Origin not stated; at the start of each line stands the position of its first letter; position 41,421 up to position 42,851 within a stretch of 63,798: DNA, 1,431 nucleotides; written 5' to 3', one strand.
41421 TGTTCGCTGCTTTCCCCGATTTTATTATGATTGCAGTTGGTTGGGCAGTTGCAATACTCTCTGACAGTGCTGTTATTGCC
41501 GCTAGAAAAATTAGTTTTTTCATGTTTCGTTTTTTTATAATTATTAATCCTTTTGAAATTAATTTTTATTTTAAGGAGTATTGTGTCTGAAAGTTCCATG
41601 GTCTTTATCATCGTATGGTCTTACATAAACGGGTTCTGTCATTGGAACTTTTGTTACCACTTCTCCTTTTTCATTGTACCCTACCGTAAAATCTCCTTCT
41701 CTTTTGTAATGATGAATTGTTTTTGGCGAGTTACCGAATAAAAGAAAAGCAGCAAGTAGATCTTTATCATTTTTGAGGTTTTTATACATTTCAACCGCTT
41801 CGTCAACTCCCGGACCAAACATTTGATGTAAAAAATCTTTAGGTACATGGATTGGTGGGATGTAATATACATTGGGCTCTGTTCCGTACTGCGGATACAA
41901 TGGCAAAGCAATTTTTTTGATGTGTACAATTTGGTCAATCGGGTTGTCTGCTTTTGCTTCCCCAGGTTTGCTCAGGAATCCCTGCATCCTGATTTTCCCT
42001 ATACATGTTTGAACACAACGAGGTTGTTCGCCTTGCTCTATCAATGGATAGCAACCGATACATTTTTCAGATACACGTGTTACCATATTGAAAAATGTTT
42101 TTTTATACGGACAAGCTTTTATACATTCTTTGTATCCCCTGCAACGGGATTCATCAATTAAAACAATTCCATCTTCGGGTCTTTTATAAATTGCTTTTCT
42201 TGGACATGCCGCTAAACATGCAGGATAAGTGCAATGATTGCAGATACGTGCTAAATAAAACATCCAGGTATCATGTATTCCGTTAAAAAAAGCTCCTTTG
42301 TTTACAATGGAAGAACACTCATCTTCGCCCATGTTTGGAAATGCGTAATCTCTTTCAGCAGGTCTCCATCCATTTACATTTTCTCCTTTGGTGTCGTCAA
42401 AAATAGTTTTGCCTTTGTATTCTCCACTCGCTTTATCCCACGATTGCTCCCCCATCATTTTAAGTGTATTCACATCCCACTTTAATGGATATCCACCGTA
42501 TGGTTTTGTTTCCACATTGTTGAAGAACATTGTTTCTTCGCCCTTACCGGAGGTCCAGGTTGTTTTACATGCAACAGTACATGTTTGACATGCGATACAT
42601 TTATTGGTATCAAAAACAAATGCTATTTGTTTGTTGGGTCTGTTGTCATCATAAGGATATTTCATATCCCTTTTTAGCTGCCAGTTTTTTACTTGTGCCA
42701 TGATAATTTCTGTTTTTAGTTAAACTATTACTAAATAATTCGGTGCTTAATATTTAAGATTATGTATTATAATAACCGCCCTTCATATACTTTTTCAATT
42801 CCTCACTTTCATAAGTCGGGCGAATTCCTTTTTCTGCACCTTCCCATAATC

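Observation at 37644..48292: Periplasmic NarG/NxrA-like molybdoenzyme operon with porin, cytochrome c, soluble haem-b gamma and its own tatA, but no NarI or NarK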

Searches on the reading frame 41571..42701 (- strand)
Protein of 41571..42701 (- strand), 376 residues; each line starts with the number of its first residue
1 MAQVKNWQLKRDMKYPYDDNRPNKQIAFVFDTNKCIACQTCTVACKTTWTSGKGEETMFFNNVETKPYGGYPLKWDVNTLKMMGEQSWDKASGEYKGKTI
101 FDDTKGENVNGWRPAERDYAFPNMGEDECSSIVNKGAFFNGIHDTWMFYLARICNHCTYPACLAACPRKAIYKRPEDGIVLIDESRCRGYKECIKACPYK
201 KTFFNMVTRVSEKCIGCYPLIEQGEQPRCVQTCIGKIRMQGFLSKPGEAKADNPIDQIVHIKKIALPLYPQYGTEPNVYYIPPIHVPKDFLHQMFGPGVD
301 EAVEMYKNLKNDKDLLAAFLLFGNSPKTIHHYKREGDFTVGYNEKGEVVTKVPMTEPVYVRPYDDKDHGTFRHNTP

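Call 3: search_protein_families(library=pfam, proteins=[window:41571-42701:-])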
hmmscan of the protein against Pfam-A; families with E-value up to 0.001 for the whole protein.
window:41571-42701:- (376 aa): 8 families
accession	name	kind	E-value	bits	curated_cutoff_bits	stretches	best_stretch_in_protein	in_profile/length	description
PF13247.11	Fer4_11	-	2.1e-30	105.3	26.2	1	147-240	3-97/100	4Fe-4S dicluster domain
PF12838.12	Fer4_7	-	3.3e-12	47.1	27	1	154-200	2-51/52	4Fe-4S dicluster domain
PF13237.11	Fer4_10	-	2.4e-10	40.6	25.5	2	151-198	6-53/53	4Fe-4S dicluster domain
PF12797.12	Fer4_2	-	6.6e-09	35.6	24.5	1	28-46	3-21/22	4Fe-4S binding domain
PF13187.11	Fer4_9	-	6.5e-07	29.7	27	0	154-200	2-50/52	4Fe-4S dicluster domain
PF12837.12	Fer4_6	-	7.4e-06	26.1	25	0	28-46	2-20/24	4Fe-4S binding domain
PF14697.11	Fer4_21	-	0.00025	21.6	35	0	31-48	4-21/59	4Fe-4S dicluster domain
PF00037.32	Fer4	-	0.00059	20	21.1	0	29-46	2-19/24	4Fe-4S binding domain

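Call 4: search_protein_families(library=ncbifam, proteins=[window:41571-42701:-])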
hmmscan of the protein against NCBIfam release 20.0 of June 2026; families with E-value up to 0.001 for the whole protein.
window:41571-42701:- (376 aa): 31 families (the best 25 are shown)
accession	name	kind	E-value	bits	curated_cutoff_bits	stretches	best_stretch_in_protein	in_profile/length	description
TIGR03478.1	DMSO_red_II_bet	subfamily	2.6e-81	273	480.7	1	24-289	2-260/321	DMSO reductase family type II enzyme, iron-sulfur subunit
NF042979.1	EthbenzDh_ebdB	equivalog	1.2e-64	218.4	740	1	22-286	17-280/354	ethylbenzene dehydrogenase subunit beta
TIGR01660.1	narH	equivalog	5.4e-60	203.2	524.05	3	138-243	167-272/492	nitrate reductase subunit beta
NF011569.0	PRK14993.1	equivalog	5.6e-35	120.9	416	1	147-281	93-222/244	tetrathionate reductase subunit TtrB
TIGR02951.1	DMSO_dmsB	equivalog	6.2e-31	107.6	214.1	1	142-237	52-147/161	DMSO/selenate family reductase complex B subunit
TIGR03149.1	cyt_nit_nrfC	equivalog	3.4e-27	95.2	377.6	1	149-282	89-217/225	cytochrome c nitrite reductase Fe-S protein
NF045797.1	DsrO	equivalog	8.4e-26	90.8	200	1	148-281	97-234/235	sulfate reduction electron transfer complex DsrMKJOP subunit DsrO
NF041715.1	arsenate_red_ArrB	equivalog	6.1e-25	88.1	450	2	147-205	50-107/233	arsenate respiratory reductase iron-sulfur subunit ArrB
TIGR01582.1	FDH-beta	equivalog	1.2e-18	67.2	334.7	1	151-311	90-251/283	formate dehydrogenase subunit beta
NF008134.0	PRK10882.1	equivalog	2.4e-17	63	263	1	148-233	107-198/329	hydrogenase 2 operon protein HybA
NF045715.1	sulf_resp_HmcB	equivalog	9.1e-17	61.1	420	1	144-234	97-189/307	sulfate respiration complex iron-sulfur protein HmcB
NF007382.0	PRK09898.1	equivalog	4.8e-13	49.1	213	1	147-218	116-187/208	ferredoxin-like protein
NF038355.1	FDH3_beta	equivalog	2.5e-11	43.9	240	1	153-209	53-108/180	formate dehydrogenase FDH3 subunit beta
NF041782.1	mnquin_red_QrcC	equivalog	9.9e-11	41.7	400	1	144-207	55-121/239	menaquinone reductase iron-sulfur cluster-binding subunit QrcC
NF007658.0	PRK10330.1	equivalog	2.8e-09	36.7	260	1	128-203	31-105/181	electron transport protein HydN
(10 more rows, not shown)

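Call 26: search_solved_structures(query=window:41571-42701:-, max_evalue=1e-10, show_alignments=1)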
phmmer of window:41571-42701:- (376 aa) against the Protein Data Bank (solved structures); distinct sequences matched with E-value up to 1e-10: 10.
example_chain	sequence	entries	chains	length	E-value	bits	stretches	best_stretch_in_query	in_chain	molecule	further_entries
7b04_A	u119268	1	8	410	1e-115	390.1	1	2-362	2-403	Nitrite oxidoreductase subunit B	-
4ydd_B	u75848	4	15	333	9.7e-66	225.6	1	21-288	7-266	DMSO reductase family type II enzyme, iron-sulfur subunit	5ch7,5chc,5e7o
2ivf_B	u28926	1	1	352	1.2e-61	212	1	21-285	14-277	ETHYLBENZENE DEHYDROGENASE BETA-SUBUNIT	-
1q16_B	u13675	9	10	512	8.3e-57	196.1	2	121-245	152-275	Respiratory nitrate reductase 1 beta chain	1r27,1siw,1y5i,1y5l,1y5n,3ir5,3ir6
3egw_B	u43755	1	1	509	7.8e-56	192.9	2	121-245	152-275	Respiratory nitrate reductase 1 beta chain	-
1y4z_B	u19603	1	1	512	8e-56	192.9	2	121-245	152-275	Respiratory nitrate reductase 1 beta chain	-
6cz7_B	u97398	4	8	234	1e-17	67.4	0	144-208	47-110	4Fe-4S ferredoxin, iron-sulfur binding domain protein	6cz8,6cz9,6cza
2vpw_B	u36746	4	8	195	1.7e-16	63.4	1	152-281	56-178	NRFC PROTEIN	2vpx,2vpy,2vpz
4v4c_B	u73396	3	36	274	1.2e-13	54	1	149-288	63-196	Pyrogallol hydroxytransferase small subunit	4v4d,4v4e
1kqf_B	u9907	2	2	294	9.9e-13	51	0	153-234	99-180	FORMATE DEHYDROGENASE, NITRATE-INDUCIBLE, IRON-SULFUR SUBUNIT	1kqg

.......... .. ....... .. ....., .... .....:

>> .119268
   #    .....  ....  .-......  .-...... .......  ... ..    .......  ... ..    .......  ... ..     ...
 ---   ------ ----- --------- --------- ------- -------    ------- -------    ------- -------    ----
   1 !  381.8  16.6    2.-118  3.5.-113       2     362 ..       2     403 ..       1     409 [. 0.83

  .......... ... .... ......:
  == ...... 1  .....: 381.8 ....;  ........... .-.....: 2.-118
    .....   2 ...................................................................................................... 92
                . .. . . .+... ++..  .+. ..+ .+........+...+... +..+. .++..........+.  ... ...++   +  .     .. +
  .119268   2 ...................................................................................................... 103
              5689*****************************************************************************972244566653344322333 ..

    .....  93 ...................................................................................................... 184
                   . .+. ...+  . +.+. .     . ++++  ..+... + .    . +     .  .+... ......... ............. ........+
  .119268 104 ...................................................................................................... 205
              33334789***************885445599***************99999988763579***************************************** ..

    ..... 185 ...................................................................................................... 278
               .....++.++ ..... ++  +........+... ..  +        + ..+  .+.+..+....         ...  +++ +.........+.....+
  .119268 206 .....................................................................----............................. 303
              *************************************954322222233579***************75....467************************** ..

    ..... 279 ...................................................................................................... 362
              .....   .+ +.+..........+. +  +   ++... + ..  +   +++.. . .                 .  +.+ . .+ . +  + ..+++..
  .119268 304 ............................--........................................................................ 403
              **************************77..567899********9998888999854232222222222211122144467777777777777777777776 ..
